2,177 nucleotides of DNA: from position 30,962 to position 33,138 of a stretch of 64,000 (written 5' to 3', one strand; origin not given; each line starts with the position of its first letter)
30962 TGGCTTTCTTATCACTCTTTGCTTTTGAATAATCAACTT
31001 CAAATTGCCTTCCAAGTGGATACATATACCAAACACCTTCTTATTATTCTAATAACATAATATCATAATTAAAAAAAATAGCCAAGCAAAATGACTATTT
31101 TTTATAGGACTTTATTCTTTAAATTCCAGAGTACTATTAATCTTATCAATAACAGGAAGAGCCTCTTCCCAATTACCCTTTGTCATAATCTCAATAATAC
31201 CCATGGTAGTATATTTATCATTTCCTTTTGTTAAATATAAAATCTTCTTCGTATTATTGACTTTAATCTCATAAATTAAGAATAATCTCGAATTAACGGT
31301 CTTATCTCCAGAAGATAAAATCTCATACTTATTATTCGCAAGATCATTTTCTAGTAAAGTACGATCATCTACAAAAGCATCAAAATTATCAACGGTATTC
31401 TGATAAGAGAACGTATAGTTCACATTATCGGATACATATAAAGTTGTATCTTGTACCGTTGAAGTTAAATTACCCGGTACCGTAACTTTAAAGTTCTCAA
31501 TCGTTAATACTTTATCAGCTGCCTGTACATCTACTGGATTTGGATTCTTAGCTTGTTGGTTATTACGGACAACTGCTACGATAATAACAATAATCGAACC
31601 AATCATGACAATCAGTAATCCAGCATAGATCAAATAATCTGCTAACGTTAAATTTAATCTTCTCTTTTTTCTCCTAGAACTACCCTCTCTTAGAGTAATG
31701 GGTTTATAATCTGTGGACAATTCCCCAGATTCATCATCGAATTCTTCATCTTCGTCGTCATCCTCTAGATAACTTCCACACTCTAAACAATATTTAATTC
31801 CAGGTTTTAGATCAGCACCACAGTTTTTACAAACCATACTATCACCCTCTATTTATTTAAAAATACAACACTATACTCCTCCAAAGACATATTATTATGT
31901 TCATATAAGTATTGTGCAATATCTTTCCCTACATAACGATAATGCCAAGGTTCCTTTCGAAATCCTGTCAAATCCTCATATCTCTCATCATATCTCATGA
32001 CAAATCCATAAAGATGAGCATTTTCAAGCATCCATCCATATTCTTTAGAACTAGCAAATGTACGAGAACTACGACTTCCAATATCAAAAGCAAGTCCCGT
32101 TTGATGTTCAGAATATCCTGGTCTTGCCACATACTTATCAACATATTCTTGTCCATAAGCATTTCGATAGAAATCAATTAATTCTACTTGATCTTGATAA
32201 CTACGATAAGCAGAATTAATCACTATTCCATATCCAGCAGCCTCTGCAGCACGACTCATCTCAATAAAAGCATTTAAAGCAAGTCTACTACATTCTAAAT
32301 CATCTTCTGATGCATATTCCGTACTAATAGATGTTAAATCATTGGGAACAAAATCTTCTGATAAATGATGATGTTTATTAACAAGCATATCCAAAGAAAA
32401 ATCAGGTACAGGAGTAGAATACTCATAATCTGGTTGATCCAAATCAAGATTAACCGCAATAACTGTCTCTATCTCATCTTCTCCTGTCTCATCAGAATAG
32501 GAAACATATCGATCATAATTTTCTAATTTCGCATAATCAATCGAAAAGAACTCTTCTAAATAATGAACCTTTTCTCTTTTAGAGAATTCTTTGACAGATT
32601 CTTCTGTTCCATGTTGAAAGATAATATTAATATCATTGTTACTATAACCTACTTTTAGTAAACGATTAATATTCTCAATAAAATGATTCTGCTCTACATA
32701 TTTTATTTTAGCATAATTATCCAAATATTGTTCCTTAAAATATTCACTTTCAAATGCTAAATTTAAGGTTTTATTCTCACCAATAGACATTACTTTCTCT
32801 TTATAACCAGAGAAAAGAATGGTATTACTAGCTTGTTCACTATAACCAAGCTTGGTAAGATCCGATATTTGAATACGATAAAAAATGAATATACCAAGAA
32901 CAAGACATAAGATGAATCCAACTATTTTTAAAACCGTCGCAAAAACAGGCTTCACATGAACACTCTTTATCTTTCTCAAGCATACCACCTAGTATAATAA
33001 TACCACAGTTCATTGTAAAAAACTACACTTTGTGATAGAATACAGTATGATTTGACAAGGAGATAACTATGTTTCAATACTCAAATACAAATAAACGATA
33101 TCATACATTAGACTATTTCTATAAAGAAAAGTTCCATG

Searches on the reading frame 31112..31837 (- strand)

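Call 17: search_protein_families(library=pfam, proteins=[window:31112-31837:-], max_evalue=0.001)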
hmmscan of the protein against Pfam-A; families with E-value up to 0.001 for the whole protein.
window:31112-31837:- (241 aa): 2 families
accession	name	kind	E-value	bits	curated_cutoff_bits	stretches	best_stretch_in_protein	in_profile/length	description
PF13240.11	Zn_Ribbon_1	-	3.1e-05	24.1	25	1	3-22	2-21/23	zinc-ribbon domain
PF12773.13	DZR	-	0.00059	20.4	27.3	1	3-25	1-23/45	Double zinc ribbon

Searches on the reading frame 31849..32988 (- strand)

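Call 17: search_protein_families(library=pfam, proteins=[window:31849-32988:-], max_evalue=0.001)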
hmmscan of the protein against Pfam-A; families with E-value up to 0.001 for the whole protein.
window:31849-32988:- (379 aa): 1 family
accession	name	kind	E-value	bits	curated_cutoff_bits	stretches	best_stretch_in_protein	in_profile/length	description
PF02557.22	VanY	-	5.4e-35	120.5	25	1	237-355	8-132/132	D-alanyl-D-alanine carboxypeptidase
